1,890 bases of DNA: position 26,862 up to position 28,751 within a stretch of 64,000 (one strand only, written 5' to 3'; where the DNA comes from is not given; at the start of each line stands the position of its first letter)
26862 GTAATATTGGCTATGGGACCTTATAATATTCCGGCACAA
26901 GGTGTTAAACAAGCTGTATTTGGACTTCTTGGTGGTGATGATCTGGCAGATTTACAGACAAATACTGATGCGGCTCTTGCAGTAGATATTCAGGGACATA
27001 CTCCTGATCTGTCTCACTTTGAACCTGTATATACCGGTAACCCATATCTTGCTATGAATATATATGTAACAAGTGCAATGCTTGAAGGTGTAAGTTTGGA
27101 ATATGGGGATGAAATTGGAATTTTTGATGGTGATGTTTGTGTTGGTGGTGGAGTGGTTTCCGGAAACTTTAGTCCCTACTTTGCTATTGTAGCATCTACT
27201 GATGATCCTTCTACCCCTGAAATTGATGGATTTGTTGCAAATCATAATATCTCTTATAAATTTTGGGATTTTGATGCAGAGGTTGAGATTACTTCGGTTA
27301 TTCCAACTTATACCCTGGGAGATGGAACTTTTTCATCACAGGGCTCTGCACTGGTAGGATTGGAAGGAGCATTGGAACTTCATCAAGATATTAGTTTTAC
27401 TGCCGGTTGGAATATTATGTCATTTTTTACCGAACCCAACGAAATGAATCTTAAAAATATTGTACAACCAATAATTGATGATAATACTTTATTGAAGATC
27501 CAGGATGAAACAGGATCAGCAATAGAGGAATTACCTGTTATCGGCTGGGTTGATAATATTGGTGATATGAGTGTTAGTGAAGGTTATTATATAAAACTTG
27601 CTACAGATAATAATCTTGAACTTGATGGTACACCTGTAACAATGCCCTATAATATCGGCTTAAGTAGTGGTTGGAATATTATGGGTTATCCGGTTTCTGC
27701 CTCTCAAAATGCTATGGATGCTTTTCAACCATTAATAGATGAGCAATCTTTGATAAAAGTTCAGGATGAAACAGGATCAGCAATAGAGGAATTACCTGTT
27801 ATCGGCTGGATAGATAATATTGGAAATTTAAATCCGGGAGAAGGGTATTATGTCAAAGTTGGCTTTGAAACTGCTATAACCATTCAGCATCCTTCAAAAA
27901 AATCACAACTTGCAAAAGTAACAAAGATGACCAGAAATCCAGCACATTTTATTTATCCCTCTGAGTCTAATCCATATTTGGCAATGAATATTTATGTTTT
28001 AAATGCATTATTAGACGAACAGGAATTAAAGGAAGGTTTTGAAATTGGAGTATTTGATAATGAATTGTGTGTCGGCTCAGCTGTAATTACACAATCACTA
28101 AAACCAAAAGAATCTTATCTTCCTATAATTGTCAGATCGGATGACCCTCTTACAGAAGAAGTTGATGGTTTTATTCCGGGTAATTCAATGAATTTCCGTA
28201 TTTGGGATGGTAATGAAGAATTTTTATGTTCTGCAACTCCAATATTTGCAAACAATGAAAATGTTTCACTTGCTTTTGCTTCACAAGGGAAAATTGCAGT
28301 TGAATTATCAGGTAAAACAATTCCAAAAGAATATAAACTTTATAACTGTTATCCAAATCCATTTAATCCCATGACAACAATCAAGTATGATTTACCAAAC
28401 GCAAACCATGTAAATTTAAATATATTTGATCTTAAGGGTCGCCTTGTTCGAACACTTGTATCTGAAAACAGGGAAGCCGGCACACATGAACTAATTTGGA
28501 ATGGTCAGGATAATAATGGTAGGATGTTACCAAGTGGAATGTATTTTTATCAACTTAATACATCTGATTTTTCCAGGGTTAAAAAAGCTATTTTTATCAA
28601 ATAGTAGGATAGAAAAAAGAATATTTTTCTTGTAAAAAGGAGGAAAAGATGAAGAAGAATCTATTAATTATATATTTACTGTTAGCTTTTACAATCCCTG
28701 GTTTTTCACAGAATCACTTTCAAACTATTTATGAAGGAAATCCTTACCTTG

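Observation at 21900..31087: Two adjacent giant T9SS cargo genes share four copies of an unrecognised ~115-aa domain with high nucleotide identity, plus a perfect 48-nt internal tandem repeat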

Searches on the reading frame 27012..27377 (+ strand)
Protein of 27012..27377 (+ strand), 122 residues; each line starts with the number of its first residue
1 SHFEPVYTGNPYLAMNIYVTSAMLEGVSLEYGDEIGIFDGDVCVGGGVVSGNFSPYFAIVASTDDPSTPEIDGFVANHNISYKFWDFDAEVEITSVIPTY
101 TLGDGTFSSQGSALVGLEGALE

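Call 7: search_protein_families(library=pfam, proteins=[window:27012-27377:+], max_evalue=10)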
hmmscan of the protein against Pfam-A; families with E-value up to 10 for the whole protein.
seq(122 aa): 0 families

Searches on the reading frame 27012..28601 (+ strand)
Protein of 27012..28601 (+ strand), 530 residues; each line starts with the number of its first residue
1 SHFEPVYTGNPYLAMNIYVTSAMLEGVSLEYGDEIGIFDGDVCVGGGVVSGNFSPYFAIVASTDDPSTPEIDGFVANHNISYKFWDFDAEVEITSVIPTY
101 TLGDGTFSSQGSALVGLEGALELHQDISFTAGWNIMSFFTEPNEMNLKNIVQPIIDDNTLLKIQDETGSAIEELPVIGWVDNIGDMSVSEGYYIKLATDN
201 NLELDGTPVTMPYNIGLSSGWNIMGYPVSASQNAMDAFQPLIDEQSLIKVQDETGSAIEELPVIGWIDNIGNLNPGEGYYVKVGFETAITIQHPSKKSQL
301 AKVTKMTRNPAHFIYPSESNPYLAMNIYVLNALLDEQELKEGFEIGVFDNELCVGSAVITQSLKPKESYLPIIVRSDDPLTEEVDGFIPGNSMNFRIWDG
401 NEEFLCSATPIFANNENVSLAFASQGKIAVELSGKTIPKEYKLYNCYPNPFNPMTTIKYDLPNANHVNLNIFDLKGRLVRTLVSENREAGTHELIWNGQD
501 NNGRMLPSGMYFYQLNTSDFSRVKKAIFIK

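Call 71: find_related_loci(query=window:27012-28601:+, collection=metagenome_contigs, flank=4000)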
Query window:27012-28601:+ (530 aa) in metagenome_contigs; peptide patterns used: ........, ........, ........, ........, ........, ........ (x = any residue, [..] = any of these).
18 stretches matched a pattern; 2 encode a relative of the query (tblastn E <= 1e-3); 2 distinct loci.
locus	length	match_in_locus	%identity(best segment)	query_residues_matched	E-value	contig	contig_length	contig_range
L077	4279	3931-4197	47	442-530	4e-24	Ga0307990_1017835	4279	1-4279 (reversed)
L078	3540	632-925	44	433-530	2e-23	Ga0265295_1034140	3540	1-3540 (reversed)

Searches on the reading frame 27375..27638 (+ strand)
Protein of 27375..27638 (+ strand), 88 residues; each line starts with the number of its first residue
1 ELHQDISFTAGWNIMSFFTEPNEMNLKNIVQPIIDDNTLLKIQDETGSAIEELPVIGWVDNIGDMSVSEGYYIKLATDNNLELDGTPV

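Call 58: search_solved_structures(query=A3, max_evalue=10)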
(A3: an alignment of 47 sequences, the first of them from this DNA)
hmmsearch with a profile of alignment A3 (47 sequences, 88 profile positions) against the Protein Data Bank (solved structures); distinct sequences matched with E-value up to 10: 8.
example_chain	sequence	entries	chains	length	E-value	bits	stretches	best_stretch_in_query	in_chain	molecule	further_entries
8b9x_A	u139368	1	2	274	0.0053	20.4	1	23-53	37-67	DDRGK domain-containing protein 1,E3 UFM1-protein ligase 1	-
1wi9_A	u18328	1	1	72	0.077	16.7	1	22-52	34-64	Protein C20orf116 homolog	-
4rzp_A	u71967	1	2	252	0.21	15.3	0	28-60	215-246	Engineered Protein OR366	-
5jmu_A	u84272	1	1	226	0.25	15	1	10-72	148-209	Peptidoglycan N-acetylglucosamine deacetylase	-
7eep_A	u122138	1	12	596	0.29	14.8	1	36-82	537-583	Pam1 portal proteins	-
4yh7_A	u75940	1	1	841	0.49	14.1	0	41-76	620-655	Receptor-type tyrosine-protein phosphatase delta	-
8c0d_B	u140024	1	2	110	1.1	12.9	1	23-54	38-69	DDRGK domain-containing protein 1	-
7fda_P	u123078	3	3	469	5.1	10.8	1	8-44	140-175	Fusion of yeast V-type proton ATPase subunit H(NT) and human V-type proton ATPase subunit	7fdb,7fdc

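Call 59: search_protein_families(library=pfam, alignment_id=A3, max_evalue=1)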
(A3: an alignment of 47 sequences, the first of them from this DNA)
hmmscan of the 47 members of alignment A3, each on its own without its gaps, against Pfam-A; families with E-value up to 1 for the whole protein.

A. member 1, seq(88 aa): 0 families

B. families by the number of members that match (of 47 scanned): 17 families
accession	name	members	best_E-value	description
PF18719.7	ArlS_N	4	0.0089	ArlS sensor domain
PF18368.7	Ig_GlcNase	2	0.0041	Exo-beta-D-glucosaminidase Ig-fold domain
PF09756.15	DDRGK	2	0.021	DDRGK domain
PF17210.9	SdrD_B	1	0.0038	SdrD B-like domain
PF14577.11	SEO_C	1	0.019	Sieve element occlusion C-terminus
PF24563.1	KH_Mug60-KHD4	1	0.049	Mug60/KHD4 KH type I domain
PF18429.6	DUF5609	1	0.066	Domain of unknown function (DUF5609)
PF18580.7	HTH_SUN2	1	0.078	SUN2 helix-turn-helix domain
PF19228.4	DUF5881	1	0.09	Family of unknown function (DUF5881)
PF24928.1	DUF7748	1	0.13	Domain of unknown function (DUF7748)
PF15944.10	DUF4752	1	0.13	Domain of unknown function (DUF4752)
PF24192.1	DUF7417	1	0.15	Domain of unknown function (DUF7417)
PF16190.11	E1_FCCH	1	0.17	Ubiquitin-activating enzyme E1 FCCH domain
PF21280.2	Helicase_dom4_arc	1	0.17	Archaeal helicase, domain 4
PF21192.3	NMD3_OB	1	0.18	NMD3 OB-fold domain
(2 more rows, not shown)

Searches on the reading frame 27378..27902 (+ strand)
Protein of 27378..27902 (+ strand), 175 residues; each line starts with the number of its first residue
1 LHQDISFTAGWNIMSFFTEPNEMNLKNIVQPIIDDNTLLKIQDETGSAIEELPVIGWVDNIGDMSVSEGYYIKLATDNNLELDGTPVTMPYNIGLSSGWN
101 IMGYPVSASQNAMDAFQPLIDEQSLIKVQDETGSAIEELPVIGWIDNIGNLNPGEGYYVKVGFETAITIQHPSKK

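Call 7: search_protein_families(library=pfam, proteins=[window:27378-27902:+], max_evalue=10)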
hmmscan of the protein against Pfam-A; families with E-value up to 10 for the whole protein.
seq(175 aa): 1 family
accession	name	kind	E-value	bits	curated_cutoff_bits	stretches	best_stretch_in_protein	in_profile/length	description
PF06803.17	DUF1232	-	0.018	15.2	23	1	139-148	23-32/37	Protein of unknown function (DUF1232)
